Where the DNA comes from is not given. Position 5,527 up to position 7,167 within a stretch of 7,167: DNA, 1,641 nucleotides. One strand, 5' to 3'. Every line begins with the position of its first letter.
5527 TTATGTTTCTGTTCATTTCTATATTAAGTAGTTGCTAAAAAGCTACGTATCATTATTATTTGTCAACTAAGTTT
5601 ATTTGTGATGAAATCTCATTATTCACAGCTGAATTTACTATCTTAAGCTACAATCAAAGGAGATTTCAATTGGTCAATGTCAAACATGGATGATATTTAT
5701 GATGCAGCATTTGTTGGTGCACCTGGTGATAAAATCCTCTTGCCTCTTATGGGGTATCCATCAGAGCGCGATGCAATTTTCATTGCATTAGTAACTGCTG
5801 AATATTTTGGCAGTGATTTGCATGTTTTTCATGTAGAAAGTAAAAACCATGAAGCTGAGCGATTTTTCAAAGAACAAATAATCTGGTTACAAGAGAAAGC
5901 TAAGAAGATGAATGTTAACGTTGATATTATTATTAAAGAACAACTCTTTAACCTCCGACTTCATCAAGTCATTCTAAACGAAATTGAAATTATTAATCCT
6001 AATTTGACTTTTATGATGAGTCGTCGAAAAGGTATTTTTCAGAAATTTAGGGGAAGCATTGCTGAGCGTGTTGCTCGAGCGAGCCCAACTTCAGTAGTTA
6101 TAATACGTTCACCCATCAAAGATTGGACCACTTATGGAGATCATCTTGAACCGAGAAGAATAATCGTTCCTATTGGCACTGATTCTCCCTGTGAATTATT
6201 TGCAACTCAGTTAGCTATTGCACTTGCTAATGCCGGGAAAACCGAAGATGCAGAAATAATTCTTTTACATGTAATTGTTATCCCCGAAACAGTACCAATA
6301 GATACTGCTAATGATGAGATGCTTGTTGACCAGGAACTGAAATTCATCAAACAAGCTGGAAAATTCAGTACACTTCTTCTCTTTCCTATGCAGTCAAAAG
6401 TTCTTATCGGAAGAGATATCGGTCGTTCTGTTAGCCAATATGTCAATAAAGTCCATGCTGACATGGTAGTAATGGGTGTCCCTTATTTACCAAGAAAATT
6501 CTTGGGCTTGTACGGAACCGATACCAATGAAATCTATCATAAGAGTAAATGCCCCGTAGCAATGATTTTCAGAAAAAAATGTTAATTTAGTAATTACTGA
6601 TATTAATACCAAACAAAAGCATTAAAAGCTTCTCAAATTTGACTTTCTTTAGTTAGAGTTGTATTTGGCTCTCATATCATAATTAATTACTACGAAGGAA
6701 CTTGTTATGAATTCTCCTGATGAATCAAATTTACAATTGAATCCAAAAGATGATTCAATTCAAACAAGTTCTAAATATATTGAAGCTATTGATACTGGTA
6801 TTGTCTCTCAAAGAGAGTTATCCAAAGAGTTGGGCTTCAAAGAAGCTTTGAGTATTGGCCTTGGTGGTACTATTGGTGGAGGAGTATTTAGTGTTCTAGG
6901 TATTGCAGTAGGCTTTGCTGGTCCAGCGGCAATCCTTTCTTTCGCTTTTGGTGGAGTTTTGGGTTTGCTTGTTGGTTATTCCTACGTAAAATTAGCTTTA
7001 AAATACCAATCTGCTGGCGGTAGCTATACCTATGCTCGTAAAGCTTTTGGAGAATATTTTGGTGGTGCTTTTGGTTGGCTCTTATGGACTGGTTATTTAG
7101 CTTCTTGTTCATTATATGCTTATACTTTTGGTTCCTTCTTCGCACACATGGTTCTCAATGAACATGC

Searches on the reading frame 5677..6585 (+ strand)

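Call 5: search_protein_families(library=pfam, proteins=[window:5677-6585:+])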
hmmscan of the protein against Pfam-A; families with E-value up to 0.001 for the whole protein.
window:5677-6585:+ (302 aa): 1 family
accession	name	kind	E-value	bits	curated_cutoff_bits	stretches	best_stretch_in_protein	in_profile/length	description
PF00582.32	Usp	-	5.1e-21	76.2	24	2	160-297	3-140/141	Universal stress protein family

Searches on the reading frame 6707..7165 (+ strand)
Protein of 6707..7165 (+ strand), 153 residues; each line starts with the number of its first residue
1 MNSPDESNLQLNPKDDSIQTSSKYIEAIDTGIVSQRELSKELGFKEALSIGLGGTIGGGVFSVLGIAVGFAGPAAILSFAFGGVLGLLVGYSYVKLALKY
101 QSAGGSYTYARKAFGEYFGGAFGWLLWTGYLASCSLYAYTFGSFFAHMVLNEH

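Call 5: search_protein_families(library=pfam, proteins=[window:6707-7165:+])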
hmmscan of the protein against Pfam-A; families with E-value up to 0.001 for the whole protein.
window:6707-7165:+ (153 aa): 3 families
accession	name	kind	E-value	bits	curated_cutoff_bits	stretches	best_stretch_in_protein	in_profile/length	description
PF13520.12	AA_permease_2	-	2.6e-12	46.9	27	1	42-148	1-106/427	Amino acid permease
PF00324.27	AA_permease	-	9.3e-12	44.8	24.6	1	48-134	3-90/470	Amino acid permease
PF03845.19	Spore_permease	-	0.00013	21.4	23.4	1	53-150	13-109/321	Spore germination protein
